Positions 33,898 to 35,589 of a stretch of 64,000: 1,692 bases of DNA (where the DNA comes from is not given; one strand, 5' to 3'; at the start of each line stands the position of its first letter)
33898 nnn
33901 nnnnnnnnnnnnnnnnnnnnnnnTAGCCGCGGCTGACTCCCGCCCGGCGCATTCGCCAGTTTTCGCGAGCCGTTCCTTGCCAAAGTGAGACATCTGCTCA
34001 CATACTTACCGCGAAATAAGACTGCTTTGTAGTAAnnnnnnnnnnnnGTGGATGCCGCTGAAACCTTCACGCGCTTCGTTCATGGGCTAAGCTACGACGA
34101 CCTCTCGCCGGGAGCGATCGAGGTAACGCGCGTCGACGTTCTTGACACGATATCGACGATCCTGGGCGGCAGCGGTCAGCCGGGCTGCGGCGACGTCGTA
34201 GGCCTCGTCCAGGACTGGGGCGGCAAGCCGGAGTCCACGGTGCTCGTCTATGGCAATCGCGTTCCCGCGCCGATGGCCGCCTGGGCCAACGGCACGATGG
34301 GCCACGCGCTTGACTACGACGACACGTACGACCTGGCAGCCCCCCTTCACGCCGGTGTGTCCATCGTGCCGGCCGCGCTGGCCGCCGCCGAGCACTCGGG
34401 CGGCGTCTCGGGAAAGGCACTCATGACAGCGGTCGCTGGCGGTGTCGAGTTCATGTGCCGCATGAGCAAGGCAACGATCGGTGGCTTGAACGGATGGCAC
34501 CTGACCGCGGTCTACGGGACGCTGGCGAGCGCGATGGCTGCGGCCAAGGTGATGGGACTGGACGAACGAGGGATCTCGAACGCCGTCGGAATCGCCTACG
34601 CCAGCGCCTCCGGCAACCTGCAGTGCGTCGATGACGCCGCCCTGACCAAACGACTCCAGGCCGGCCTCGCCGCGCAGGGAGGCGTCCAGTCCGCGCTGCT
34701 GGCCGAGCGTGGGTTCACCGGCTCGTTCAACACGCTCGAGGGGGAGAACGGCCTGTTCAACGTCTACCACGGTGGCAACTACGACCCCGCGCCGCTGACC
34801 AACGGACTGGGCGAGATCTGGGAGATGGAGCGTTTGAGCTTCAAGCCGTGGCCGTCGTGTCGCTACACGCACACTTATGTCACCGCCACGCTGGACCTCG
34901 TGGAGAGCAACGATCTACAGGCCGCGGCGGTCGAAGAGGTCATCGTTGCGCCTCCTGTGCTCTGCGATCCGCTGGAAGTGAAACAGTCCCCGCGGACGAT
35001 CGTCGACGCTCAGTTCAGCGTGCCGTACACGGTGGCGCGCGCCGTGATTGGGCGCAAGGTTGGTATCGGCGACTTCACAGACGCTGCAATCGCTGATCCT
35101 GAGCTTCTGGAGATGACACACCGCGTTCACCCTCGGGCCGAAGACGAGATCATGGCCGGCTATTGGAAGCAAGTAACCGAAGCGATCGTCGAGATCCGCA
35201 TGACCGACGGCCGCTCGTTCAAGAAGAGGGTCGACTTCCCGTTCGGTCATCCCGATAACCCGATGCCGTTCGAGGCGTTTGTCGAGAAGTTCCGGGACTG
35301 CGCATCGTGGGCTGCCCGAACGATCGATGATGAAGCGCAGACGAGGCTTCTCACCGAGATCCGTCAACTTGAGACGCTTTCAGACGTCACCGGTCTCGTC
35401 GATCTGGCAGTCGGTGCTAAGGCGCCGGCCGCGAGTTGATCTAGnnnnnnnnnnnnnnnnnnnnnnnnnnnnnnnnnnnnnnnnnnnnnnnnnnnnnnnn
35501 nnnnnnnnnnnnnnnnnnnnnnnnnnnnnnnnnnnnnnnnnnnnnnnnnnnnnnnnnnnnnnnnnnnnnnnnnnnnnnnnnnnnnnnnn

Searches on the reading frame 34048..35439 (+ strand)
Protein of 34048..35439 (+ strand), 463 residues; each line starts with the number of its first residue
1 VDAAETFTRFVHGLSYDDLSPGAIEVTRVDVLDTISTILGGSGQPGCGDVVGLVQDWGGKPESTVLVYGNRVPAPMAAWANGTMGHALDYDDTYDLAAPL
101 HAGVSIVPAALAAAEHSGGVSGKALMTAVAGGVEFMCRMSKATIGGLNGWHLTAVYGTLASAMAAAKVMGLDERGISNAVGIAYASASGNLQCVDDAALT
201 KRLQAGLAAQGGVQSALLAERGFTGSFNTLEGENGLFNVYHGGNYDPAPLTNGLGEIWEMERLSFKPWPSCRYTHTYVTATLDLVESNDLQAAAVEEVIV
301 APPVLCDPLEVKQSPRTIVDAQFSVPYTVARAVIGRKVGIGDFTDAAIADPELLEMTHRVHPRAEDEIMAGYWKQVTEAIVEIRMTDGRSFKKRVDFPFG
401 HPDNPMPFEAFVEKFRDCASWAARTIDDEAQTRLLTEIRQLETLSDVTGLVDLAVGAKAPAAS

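Call 27: find_encoding_contigs(protein=window:34048-35439:+, flank=10000, max_places=5)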
Protein window:34048-35439:+ (463 aa): no gene with exactly this product is on record in the collection.
